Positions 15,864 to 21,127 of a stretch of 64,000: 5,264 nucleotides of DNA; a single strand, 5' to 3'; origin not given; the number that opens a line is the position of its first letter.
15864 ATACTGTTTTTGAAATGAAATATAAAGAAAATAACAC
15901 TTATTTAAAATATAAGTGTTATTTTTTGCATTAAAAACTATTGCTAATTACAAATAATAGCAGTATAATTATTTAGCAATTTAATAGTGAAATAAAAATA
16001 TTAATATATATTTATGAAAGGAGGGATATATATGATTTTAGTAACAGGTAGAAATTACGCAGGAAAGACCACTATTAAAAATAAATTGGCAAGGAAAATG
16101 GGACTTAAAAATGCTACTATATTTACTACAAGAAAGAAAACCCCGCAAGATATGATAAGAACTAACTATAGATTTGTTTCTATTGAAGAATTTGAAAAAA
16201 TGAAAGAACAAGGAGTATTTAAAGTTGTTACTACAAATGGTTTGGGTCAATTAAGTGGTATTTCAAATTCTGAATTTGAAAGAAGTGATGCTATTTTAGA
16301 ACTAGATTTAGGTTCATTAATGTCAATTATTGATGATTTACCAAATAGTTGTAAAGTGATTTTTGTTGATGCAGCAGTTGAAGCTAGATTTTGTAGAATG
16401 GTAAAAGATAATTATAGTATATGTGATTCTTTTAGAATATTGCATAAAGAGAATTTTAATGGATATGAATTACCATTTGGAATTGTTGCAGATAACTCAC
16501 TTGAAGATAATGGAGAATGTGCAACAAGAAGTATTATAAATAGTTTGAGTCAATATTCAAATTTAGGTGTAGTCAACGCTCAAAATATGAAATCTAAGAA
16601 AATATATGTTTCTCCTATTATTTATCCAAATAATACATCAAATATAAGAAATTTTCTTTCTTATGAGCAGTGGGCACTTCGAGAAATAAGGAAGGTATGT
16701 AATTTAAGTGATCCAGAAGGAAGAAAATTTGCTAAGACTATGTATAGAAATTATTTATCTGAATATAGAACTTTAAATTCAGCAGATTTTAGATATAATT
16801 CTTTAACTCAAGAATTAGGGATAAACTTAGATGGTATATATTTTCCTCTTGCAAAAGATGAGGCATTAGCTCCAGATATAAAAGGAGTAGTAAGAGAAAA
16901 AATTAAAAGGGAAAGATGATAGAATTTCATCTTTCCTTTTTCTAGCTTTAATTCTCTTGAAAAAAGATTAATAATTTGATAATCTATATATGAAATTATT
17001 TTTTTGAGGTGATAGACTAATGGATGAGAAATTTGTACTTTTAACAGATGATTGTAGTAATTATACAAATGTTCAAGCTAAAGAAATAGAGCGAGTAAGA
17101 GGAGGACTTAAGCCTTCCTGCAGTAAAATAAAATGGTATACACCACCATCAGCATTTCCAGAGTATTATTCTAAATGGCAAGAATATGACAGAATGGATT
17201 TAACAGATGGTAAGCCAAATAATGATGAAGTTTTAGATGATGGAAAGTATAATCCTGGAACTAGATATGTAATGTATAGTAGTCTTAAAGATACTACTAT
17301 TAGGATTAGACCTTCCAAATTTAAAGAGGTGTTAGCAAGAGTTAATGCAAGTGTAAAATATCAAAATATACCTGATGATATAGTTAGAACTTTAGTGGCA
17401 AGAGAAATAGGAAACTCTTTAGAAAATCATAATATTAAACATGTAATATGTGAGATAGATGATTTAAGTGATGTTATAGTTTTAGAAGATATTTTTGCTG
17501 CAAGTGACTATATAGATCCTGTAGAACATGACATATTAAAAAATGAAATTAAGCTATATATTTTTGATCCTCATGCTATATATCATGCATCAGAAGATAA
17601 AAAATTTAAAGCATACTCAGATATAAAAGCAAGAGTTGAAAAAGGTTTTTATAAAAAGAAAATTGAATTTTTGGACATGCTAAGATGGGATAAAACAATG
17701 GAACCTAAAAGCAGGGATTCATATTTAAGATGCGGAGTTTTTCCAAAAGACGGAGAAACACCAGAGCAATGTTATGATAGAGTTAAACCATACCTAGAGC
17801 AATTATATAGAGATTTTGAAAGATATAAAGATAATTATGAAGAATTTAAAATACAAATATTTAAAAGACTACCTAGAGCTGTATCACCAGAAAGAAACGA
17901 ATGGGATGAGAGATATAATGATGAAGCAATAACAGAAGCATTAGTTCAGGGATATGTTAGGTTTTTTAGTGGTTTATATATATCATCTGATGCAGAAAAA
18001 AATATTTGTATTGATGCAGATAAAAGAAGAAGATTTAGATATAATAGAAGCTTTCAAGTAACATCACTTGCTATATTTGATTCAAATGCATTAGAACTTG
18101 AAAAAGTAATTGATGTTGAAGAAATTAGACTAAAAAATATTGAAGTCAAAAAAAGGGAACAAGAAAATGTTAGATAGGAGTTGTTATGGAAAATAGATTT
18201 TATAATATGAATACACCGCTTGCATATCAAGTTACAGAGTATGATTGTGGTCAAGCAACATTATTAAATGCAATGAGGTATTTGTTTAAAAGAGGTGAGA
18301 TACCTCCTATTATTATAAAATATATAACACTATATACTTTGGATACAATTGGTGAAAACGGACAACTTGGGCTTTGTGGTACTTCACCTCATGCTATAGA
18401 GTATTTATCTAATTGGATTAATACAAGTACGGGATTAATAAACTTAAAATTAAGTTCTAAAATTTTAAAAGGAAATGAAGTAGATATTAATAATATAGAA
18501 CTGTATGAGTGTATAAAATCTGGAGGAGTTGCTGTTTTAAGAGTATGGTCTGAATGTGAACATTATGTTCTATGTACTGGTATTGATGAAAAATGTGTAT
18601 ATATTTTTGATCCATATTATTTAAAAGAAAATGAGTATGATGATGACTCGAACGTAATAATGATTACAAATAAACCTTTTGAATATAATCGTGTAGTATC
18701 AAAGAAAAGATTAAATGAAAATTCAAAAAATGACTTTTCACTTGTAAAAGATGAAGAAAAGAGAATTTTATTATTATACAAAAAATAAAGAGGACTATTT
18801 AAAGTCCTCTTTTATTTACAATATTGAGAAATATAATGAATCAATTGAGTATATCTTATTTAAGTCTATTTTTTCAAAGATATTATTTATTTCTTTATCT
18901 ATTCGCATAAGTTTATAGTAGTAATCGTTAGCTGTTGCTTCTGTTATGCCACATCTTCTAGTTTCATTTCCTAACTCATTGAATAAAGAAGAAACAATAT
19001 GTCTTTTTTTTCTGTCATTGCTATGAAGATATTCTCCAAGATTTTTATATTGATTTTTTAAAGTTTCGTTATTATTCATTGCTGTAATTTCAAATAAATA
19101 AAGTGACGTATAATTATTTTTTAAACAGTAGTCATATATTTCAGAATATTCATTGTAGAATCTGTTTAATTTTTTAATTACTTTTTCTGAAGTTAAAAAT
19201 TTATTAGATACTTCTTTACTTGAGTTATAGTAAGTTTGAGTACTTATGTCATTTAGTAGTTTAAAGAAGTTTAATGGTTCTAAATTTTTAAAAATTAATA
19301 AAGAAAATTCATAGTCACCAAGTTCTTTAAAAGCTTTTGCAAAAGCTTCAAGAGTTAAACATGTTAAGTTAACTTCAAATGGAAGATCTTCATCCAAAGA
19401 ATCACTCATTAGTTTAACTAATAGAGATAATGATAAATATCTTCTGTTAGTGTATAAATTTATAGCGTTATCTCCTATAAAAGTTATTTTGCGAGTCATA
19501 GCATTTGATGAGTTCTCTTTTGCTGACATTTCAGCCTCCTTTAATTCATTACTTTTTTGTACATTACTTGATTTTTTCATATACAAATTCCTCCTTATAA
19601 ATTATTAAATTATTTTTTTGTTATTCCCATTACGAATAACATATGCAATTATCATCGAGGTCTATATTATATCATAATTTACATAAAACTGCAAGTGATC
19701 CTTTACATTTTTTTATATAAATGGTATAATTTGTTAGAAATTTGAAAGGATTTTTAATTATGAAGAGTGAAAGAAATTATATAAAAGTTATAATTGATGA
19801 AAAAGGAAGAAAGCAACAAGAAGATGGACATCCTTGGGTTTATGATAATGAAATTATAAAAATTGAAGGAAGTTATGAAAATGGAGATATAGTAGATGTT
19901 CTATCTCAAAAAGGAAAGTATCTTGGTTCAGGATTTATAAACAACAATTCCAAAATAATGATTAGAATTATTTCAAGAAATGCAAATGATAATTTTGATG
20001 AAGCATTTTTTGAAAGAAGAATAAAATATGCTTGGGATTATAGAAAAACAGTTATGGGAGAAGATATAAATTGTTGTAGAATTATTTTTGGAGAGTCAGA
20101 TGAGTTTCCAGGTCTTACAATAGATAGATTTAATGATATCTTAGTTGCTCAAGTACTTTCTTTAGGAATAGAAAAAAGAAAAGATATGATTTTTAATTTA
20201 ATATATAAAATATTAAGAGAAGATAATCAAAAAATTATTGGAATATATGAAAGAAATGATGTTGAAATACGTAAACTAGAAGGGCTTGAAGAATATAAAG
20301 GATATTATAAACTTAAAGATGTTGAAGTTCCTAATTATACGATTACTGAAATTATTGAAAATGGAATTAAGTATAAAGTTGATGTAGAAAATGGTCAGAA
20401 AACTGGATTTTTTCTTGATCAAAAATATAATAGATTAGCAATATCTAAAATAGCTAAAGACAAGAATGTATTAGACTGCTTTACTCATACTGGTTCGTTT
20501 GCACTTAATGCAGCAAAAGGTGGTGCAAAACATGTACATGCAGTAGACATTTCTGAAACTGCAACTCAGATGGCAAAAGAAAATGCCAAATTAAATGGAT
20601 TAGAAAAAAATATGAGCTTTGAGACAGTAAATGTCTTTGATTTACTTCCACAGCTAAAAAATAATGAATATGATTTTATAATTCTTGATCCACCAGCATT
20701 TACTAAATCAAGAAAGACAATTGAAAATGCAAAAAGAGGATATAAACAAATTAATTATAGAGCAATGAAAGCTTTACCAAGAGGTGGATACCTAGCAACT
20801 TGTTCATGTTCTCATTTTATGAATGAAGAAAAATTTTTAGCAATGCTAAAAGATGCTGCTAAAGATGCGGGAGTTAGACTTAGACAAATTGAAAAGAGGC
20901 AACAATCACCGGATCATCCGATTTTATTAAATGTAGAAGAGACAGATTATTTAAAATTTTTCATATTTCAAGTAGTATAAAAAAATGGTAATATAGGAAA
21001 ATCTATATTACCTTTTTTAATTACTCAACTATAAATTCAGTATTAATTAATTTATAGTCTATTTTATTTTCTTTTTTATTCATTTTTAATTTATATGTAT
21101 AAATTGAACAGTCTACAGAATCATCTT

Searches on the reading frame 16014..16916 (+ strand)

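Call 4: search_protein_families(library=pfam, proteins=[window:16014-16916:+], max_evalue=0.01)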
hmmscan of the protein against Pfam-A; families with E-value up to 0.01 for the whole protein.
window:16014-16916:+ (301 aa): 1 family
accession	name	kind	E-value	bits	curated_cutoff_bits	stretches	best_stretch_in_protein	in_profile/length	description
PF00625.27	Guanylate_kin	-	0.00091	19.4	25.2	1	8-69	5-68/182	Guanylate kinase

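Call 71: search_protein_families(library=padloc, proteins=[window:16014-16916:+], max_evalue=0.001)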
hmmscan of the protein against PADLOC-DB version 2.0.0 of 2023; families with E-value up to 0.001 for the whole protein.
window:16014-16916:+ (301 aa): 0 families

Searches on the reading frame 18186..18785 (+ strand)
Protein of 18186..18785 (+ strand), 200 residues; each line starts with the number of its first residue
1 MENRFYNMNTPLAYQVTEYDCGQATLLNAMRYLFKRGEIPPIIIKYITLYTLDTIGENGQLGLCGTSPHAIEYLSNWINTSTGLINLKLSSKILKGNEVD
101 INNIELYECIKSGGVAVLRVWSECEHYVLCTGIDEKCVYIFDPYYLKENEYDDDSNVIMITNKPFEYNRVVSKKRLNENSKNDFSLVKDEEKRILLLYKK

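Call 4: search_protein_families(library=pfam, proteins=[window:18186-18785:+], max_evalue=0.01)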
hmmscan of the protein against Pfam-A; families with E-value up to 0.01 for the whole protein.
window:18186-18785:+ (200 aa): 3 families
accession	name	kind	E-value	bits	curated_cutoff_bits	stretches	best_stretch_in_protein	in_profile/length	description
PF11814.14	DUF3335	-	2.9e-07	30.6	25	1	123-176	145-199/206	Peptidase_C39 like family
PF03412.21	Peptidase_C39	-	0.00032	21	22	0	108-145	77-106/133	Peptidase C39 family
PF13529.12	Peptidase_C39_2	-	0.0089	17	24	0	121-144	118-143/143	Peptidase_C39 like family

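Call 71: search_protein_families(library=padloc, proteins=[window:18186-18785:+], max_evalue=0.001)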
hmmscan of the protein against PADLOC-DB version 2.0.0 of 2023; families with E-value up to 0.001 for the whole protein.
window:18186-18785:+ (200 aa): 0 families

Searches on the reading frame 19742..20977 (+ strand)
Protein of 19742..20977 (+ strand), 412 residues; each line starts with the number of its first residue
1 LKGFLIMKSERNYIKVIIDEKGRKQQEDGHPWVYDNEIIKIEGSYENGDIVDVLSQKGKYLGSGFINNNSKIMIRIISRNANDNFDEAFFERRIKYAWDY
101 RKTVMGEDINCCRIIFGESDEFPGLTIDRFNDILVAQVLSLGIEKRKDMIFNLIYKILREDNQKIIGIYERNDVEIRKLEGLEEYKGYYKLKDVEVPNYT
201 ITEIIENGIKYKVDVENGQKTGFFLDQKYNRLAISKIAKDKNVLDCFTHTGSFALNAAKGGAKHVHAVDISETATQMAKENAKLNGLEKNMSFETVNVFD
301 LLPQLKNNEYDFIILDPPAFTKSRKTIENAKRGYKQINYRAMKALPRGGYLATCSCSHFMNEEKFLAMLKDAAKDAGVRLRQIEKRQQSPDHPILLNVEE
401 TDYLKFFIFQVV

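Call 77: search_protein_families(library=pfam, proteins=[window:19742-20977:+], max_evalue=0.0001)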
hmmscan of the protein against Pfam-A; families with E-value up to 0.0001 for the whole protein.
window:19742-20977:+ (412 aa): 11 families
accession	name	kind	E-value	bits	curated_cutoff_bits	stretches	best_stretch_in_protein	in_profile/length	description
PF10672.15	Methyltrans_SAM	-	7.6e-28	98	27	1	202-408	86-284/286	S-adenosylmethionine-dependent methyltransferase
PF17785.7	PUA_3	-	3.2e-22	78.5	22.6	1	16-79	1-64/64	PUA-like domain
PF13847.12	Methyltransf_31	-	3.9e-16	59.5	27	1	239-374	3-127/145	Methyltransferase domain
PF03602.21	Cons_hypoth95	-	5.8e-11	42.8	24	1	237-323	39-126/182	Conserved hypothetical protein 95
PF02475.24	TRM5-TYW2_MTfase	-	9.5e-11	42.4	28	1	203-319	2-114/164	TRM5/TYW2 methyltransferase domain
PF05175.20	MTS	-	1.9e-10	41.1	23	1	237-364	27-149/170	Methyltransferase small domain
PF06325.19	PrmA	-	1.6e-09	38.2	22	1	237-314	159-231/296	Ribosomal protein L11 methyltransferase (PrmA)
PF13649.12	Methyltransf_25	-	3.5e-08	34.4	27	1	243-315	1-70/97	Methyltransferase domain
PF01170.24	UPF0020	-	1.5e-07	31.8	22.3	1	258-354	47-165/197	RMKL-like, methyltransferase domain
PF02005.22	TRM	-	1.2e-05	25.2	27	1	231-317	41-128/376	N2,N2-dimethylguanosine tRNA methyltransferase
PF09445.16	Methyltransf_15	-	2.2e-05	24.5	22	1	242-319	3-81/165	RNA cap guanine-N2 methyltransferase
